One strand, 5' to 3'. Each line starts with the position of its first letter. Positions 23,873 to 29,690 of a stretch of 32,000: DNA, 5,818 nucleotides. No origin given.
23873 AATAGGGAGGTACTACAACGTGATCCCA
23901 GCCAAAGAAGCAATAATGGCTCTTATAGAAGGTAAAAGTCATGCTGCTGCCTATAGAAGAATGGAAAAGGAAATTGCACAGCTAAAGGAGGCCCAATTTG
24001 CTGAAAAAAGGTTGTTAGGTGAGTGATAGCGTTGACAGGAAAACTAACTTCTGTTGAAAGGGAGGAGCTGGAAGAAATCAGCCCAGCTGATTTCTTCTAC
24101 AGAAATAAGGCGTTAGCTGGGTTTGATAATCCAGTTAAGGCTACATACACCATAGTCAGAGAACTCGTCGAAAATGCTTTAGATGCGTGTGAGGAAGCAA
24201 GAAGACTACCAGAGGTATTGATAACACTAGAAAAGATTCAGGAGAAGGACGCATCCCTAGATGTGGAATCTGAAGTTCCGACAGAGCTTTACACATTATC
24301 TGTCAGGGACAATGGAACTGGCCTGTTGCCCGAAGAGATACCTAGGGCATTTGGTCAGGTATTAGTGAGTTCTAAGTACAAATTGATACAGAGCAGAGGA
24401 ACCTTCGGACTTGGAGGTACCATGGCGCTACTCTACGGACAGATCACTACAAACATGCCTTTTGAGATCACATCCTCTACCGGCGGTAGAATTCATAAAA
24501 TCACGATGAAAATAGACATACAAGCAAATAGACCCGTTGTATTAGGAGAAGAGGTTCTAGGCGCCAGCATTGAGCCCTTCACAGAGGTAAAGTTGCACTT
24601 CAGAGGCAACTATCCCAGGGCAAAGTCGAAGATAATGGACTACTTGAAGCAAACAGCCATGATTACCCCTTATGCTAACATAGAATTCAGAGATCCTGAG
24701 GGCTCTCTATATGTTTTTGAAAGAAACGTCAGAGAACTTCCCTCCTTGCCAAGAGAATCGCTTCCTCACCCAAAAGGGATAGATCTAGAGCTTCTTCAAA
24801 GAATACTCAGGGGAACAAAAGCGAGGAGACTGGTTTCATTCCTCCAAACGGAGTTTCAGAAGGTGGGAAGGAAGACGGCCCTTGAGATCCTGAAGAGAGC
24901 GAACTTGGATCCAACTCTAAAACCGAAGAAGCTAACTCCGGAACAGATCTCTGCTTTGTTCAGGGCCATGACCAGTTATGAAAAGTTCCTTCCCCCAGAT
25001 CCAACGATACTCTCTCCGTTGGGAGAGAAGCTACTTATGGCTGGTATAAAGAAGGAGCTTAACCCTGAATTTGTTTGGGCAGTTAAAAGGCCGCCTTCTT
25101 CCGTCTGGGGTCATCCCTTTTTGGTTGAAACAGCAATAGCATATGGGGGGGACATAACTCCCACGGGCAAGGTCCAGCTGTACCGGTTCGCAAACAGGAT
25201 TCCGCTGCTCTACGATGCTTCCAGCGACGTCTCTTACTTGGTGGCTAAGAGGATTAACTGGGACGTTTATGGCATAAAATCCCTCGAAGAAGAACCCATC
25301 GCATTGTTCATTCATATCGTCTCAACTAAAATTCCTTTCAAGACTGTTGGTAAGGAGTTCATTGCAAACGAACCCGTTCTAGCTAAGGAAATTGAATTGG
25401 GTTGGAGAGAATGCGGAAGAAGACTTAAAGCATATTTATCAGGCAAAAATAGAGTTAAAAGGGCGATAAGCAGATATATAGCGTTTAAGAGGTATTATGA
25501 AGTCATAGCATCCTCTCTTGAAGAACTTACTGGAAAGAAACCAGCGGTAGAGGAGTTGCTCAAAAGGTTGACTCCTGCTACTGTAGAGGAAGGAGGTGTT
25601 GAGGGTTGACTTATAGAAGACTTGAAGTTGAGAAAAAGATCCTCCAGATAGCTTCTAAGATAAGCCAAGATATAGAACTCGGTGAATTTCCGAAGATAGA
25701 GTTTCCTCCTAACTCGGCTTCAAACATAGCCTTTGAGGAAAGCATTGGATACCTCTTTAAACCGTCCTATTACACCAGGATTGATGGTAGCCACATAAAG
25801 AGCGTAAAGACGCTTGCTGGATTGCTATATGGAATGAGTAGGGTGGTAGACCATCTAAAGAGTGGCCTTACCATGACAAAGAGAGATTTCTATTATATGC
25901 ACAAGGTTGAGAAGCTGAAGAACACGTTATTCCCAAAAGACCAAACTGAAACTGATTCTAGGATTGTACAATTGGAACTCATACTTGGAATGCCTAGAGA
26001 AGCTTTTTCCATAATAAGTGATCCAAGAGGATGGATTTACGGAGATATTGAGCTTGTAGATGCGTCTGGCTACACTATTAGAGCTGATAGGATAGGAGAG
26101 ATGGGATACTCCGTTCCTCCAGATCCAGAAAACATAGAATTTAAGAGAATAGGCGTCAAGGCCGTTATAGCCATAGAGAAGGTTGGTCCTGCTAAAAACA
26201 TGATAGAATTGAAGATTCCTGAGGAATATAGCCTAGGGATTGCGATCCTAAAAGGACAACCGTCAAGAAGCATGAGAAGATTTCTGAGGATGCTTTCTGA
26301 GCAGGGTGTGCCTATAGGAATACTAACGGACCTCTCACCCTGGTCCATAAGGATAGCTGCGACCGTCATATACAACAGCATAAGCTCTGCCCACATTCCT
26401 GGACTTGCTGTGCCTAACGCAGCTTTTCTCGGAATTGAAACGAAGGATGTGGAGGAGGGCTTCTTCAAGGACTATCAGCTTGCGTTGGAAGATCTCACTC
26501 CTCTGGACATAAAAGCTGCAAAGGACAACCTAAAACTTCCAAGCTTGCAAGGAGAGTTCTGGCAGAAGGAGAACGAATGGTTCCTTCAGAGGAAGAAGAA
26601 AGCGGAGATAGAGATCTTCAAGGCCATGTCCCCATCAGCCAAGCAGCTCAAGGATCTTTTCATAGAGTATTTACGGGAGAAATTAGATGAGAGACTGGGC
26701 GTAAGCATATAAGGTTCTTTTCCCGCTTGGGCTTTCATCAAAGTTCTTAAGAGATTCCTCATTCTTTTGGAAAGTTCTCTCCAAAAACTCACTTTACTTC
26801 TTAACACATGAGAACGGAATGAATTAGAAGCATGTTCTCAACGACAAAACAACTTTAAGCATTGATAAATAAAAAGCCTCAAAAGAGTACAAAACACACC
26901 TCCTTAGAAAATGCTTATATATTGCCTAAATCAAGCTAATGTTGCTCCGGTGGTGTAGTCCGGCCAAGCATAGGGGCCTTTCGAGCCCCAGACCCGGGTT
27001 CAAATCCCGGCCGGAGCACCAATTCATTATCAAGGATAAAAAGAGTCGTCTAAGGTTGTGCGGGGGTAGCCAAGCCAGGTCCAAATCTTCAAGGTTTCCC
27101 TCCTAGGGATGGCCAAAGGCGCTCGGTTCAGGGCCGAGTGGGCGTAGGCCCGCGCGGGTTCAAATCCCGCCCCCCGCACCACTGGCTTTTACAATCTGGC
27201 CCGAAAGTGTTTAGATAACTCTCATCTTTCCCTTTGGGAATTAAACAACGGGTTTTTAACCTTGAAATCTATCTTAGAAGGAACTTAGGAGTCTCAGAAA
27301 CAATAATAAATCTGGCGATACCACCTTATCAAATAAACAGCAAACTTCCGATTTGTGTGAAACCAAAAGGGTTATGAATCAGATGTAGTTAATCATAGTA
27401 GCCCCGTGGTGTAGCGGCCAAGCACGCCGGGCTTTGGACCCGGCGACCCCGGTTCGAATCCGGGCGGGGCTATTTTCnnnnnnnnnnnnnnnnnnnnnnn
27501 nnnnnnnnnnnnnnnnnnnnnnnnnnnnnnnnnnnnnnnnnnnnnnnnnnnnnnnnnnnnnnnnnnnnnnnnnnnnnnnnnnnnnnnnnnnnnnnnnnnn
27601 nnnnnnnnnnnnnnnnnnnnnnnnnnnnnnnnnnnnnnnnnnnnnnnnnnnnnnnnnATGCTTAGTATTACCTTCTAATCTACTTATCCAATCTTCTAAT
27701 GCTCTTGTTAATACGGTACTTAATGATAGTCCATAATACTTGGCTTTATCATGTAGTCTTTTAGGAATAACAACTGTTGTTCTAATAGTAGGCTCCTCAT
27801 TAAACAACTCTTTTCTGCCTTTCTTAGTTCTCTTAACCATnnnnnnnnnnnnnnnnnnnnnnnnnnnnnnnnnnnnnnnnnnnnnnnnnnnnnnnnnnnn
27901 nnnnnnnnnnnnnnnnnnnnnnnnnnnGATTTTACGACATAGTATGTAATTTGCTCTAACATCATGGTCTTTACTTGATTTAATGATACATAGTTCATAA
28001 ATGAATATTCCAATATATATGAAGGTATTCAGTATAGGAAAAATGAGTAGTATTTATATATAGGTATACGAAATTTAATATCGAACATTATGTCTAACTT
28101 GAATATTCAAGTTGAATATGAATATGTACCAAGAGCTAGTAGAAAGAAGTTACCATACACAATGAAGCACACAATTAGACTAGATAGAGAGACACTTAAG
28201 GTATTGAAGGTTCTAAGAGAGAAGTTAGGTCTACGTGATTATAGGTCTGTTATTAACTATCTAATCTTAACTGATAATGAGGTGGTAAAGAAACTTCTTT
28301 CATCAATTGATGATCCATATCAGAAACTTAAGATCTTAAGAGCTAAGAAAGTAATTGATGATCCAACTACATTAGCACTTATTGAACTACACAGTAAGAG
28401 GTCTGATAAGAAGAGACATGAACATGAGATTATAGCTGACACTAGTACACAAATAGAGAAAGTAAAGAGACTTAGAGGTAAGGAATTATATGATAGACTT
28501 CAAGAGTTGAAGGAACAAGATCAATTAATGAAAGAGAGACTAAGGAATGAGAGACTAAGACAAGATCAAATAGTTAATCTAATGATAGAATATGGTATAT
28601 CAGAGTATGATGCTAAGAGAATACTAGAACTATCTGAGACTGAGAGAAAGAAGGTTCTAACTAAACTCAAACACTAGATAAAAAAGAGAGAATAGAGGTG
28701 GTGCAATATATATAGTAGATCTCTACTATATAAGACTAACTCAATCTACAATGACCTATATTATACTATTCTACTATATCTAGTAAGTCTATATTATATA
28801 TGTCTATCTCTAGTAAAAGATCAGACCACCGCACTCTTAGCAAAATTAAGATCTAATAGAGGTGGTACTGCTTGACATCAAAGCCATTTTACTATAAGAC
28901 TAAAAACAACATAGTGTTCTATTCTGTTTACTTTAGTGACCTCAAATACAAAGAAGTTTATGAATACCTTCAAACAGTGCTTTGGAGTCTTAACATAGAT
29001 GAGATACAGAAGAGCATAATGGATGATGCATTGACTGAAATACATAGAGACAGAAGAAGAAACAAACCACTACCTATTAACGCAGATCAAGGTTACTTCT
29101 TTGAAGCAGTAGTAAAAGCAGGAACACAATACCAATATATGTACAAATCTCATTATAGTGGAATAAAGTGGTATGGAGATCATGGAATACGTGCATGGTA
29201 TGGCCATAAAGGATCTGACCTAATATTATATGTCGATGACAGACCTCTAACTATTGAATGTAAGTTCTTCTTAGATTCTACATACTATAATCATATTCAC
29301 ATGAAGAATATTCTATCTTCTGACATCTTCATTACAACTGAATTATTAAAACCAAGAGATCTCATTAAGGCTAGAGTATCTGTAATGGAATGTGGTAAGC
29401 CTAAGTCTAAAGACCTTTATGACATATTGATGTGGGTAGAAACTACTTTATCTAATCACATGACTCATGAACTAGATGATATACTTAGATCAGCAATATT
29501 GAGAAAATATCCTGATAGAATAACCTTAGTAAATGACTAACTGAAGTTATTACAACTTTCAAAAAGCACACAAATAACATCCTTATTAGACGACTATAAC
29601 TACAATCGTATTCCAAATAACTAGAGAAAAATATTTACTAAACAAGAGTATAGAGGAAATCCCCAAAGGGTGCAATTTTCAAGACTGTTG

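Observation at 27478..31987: Integrase gene split by its own integration: the two end fragments reconstitute one 378-codon SSV-type integrase across att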

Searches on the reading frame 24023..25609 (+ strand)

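Call 54: search_protein_families(library=ncbifam, max_evalue=0.01, proteins=[window:24023-25609:+])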
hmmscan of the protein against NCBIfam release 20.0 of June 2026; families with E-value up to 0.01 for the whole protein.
window:24023-25609:+ (528 aa): 7 families
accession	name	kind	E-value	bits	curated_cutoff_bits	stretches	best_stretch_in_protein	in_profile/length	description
NF003218.0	PRK04184.1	equivalog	6.2e-176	586.1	274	1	12-523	8-512/539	DNA topoisomerase VI subunit B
TIGR01052.1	top6b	equivalog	4.1e-142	474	380.7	1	14-505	2-487/488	DNA topoisomerase VI subunit B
NF011439.0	PRK14868.1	equivalog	2.8e-91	306.9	1310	2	16-291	22-284/795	DNA topoisomerase VI subunit B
NF011438.0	PRK14867.1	equivalog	6.6e-82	276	1143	2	14-289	10-273/659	DNA topoisomerase VI subunit B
NF003555.1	PRK05218.1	equivalog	1.1e-07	30.7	371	1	45-123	28-103/614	molecular chaperone HtpG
NF010683.0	PRK14083.1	equivalog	8.7e-06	24.5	455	1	44-121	30-97/604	HSP90 family protein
TIGR00585.2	mutl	equivalog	0.0011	17.9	180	0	40-110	20-70/555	DNA mismatch repair endonuclease MutL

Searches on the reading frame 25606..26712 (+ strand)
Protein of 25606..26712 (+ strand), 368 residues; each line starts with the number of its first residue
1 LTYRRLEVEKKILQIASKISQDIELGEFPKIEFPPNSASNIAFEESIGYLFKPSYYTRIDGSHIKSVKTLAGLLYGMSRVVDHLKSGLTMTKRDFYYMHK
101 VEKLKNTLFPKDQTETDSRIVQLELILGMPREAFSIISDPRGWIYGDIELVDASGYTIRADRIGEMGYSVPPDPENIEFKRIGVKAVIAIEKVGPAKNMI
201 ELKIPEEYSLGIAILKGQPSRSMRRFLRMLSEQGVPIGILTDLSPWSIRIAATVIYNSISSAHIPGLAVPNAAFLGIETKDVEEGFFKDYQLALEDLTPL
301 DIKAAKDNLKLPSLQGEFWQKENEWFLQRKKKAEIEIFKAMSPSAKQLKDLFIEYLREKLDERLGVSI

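Call 54: search_protein_families(library=ncbifam, max_evalue=0.01, proteins=[window:25606-26712:+])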
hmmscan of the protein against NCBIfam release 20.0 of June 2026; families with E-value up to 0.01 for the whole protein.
window:25606-26712:+ (368 aa): 6 families
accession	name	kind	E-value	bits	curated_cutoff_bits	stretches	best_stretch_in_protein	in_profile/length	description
NF003335.0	PRK04342.1-4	equivalog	1.7e-134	448.4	424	1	7-366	16-373/373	DNA topoisomerase VI subunit A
NF003332.0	PRK04342.1-1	equivalog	3.4e-54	184.2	538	1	7-362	10-359/363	DNA topoisomerase IV subunit A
NF003333.0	PRK04342.1-2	equivalog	5.8e-46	157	465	1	2-362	5-362/367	DNA topoisomerase IV subunit A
NF003334.0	PRK04342.1-3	equivalog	3e-43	148.2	658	1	10-340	10-333/354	DNA topoisomerase IV subunit A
NF003336.0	PRK04342.1-5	equivalog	4.5e-37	127.7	531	1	5-362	13-381/386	DNA topoisomerase IV subunit A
NF003337.0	PRK04342.1-6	equivalog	5e-22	78.4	675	1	8-362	15-364/370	DNA topoisomerase IV subunit A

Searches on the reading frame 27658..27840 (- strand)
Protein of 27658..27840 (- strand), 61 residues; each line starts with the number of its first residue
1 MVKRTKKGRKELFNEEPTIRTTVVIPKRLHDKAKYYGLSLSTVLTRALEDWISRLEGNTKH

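Call 51: search_solved_structures(query=A2, max_evalue=10, show_alignments=2)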
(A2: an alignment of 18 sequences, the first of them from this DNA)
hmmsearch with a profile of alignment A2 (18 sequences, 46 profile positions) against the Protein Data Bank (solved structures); distinct sequences matched with E-value up to 10: 20.
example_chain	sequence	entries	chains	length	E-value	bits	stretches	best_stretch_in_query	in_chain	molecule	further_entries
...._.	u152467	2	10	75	0.029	17.1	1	3-35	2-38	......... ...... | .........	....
1jb1_A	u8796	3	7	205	0.32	13.8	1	18-43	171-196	HPRK PROTEIN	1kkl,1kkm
2qmh_A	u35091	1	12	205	0.32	13.8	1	18-43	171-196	HPr kinase/phosphorylase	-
7smg_A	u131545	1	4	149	0.49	13.2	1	25-44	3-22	(p)ppApp hydrolase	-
5bq9_A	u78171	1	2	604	0.54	13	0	16-28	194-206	Uncharacterized protein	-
7z53_E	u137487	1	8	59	0.77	12.5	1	13-29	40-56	Myeloperoxidase inhibitor SPIN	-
6azp_B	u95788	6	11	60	0.79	12.5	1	13-29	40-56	Staphylococcal Peroxidase Inhibitor | Myeloperoxidase inhibitor SPIN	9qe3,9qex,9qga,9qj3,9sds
2mdt_A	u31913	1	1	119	0.81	12.5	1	12-25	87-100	Putative uncharacterized protein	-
1w0m_A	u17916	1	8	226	0.82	12.5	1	14-26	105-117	TRIOSEPHOSPHATE ISOMERASE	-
1b01_A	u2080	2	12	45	0.97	12.2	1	3-35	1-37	TRANSCRIPTIONAL REPRESSOR COPG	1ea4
2cpg_A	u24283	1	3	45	0.98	12.2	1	3-35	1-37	TRANSCRIPTIONAL REPRESSOR COPG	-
1y66_A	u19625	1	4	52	1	12.1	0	30-43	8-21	engrailed homeodomain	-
9qjo_E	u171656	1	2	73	1.2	12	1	13-29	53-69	Myeloperoxidase inhibitor SPIN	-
5t51_B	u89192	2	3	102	1.2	11.9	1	28-43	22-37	KLLA0E05809p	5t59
4hhu_A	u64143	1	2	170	1.3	11.9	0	30-39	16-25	OR280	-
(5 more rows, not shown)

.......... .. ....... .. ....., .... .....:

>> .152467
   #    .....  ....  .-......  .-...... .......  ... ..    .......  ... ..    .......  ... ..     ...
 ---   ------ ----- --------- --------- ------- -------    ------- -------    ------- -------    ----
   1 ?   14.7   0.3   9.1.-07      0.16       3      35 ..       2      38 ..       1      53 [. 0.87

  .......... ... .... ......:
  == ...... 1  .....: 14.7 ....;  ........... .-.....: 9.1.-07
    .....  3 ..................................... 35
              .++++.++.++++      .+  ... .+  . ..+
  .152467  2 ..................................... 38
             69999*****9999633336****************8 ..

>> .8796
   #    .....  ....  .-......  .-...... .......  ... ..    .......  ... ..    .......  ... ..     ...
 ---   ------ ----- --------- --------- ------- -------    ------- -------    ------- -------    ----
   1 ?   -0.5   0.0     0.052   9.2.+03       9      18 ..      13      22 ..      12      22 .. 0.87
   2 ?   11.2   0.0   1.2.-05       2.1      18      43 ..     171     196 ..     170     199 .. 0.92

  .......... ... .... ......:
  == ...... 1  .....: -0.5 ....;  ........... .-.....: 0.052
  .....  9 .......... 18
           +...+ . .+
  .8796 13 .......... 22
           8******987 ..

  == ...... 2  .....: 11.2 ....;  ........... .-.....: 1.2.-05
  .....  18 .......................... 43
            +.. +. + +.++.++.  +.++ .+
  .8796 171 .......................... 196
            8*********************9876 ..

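Call 52: search_protein_families(library=pfam, alignment_id=A2, max_evalue=1)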
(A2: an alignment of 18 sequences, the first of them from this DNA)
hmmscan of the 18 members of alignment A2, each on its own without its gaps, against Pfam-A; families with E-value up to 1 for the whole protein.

A. member 1, seq(61 aa): 1 family
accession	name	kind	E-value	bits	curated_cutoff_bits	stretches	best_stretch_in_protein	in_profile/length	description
PF07362.18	CcdA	-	0.0049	17.6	22.4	1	20-55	3-38/71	Post-segregation antitoxin CcdA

B. families by the number of members that match (of 18 scanned): 17 families
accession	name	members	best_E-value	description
PF07362.18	CcdA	18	2.3e-11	Post-segregation antitoxin CcdA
PF19891.5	DUF6364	2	0.00015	Family of unknown function (DUF6364)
PF09957.15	VapB_antitoxin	2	0.0051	Bacterial antitoxin of type II TA system, VapB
PF10120.14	ThiN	2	0.061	Thiamine-phosphate synthase ThiN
PF01402.27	RHH_1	1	0.00027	Ribbon-helix-helix protein, copG family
PF20980.2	lpg1496_N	1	0.013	lpg1496 N-terminal domain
PF07704.17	PSK_trans_fac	1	0.02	Rv0623-like transcription factor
PF06549.17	DUF1118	1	0.044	Protein of unknown function (DUF1118)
PF14384.12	BrnA_antitoxin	1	0.061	BrnA antitoxin of type II toxin-antitoxin system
PF09278.17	MerR-DNA-bind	1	0.081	MerR, DNA binding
PF21983.2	NikA-like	1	0.082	Mobilization protein NikA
PF02575.21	YbaB_DNA_bd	1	0.085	YbaB/EbfC DNA-binding family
PF08671.16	SinI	1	0.085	Anti-repressor SinI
PF19807.5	DUF6290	1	0.11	Family of unknown function (DUF6290)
PF08266.18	Cadherin_2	1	0.12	Cadherin-like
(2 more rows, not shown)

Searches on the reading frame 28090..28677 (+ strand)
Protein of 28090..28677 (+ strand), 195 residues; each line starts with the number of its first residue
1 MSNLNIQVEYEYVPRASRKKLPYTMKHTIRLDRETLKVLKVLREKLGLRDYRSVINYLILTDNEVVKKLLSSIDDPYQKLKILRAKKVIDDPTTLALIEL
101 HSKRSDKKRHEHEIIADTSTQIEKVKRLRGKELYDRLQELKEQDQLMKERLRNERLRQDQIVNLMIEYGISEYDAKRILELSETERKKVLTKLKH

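Call 8: search_protein_families(library=pfam, max_evalue=0.1, proteins=[window:28090-28677:+])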
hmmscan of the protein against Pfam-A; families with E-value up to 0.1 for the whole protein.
window:28090-28677:+ (195 aa): 1 family
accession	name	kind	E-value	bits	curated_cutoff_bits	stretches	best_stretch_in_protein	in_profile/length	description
PF25109.1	HAD_PNKP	-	0.063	13.8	27.6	0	99-166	50-118/143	Polynucleotide kinase PNKP phosphatase domain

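Call 9: search_protein_families(library=phrogs, max_evalue=0.01, proteins=[window:28090-28677:+])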
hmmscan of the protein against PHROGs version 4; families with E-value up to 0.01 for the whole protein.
window:28090-28677:+ (195 aa): 0 families

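Call 54: search_protein_families(library=ncbifam, max_evalue=0.01, proteins=[window:28090-28677:+])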
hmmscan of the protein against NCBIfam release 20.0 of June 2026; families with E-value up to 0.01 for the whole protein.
window:28090-28677:+ (195 aa): 0 families

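Call 57: search_protein_families(library=padloc, max_evalue=0.1, proteins=[window:28090-28677:+])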
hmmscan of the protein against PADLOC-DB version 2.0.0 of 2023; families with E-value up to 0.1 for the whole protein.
window:28090-28677:+ (195 aa): 0 families

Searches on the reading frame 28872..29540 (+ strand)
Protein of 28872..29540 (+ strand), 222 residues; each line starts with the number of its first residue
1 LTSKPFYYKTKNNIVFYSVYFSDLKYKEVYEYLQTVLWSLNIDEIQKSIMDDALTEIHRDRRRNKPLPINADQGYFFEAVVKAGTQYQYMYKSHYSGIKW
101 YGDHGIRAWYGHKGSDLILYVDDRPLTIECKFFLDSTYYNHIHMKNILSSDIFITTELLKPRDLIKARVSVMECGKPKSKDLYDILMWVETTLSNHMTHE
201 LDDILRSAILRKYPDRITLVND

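Call 8: search_protein_families(library=pfam, max_evalue=0.1, proteins=[window:28872-29540:+])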
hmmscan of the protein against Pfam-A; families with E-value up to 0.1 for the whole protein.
window:28872-29540:+ (222 aa): 2 families
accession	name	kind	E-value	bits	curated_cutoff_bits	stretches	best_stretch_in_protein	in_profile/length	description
PF03172.18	HSR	-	0.067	13.8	24.9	0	176-219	52-92/99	HSR domain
PF22080.2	Dark_CARD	-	0.073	14.1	25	0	15-48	5-38/82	Dark, CARD domain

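Call 9: search_protein_families(library=phrogs, max_evalue=0.01, proteins=[window:28872-29540:+])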
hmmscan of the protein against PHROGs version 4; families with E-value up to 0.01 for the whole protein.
window:28872-29540:+ (222 aa): 0 families

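Call 54: search_protein_families(library=ncbifam, max_evalue=0.01, proteins=[window:28872-29540:+])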
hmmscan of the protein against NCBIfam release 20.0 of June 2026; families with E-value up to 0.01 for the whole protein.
window:28872-29540:+ (222 aa): 0 families

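Call 57: search_protein_families(library=padloc, max_evalue=0.1, proteins=[window:28872-29540:+])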
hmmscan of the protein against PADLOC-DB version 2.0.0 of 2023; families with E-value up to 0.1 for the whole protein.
window:28872-29540:+ (222 aa): 0 families

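Call 58: find_homologous_proteins(query=window:28872-29537:+, max_evalue=0.01)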
Query seq(222 aa) (222 aa): 1 proteins with E <= 0.01 among 107 candidates.
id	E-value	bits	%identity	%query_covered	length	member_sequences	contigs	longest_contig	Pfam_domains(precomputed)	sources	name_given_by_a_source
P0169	1.0e-147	508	100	100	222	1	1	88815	-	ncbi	-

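Call 59: find_encoding_contigs(protein=P0169, flank=10000)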
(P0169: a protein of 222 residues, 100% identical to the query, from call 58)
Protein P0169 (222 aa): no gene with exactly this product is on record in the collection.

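Call 60: list_cluster_members(proteins=[P0169])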
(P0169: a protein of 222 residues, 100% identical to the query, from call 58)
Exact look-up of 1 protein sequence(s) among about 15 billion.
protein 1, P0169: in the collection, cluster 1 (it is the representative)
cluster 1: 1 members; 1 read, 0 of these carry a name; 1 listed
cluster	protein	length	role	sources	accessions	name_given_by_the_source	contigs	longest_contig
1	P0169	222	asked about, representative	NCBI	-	-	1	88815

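Call 94: predict_structure(protein=window:28872-29537:+)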
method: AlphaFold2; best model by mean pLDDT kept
length: 222 residues; sequences in the alignment: 1
mean_pLDDT: 35.5   pTM: 0.23
mean pLDDT of the five models: 35.5, 34.7, 30.3, 29.1, 28.7
residues with pLDDT >= 90: 0; 70-90: 0; 50-70: 12; < 50: 210
segments of 3 or more residues with pLDDT < 50: 1-202, 216-222
pLDDT, mean of each block of 10 residues (from residue 1): 26 27 37 36 34 34 33 32 33 30 35 36 37 34 33 33 30 33 44 46 51 47 35
secondary structure, 60 per line:
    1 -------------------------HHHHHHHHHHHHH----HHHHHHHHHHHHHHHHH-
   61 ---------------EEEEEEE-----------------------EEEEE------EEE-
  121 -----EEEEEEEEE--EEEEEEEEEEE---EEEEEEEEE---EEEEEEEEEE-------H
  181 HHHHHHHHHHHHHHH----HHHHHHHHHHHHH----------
elements in order: H26-38 H43-59 E76-82 E106-110 E117-119 E126-134 E137-147 E151-159 E163-172 H180-195 H200-212
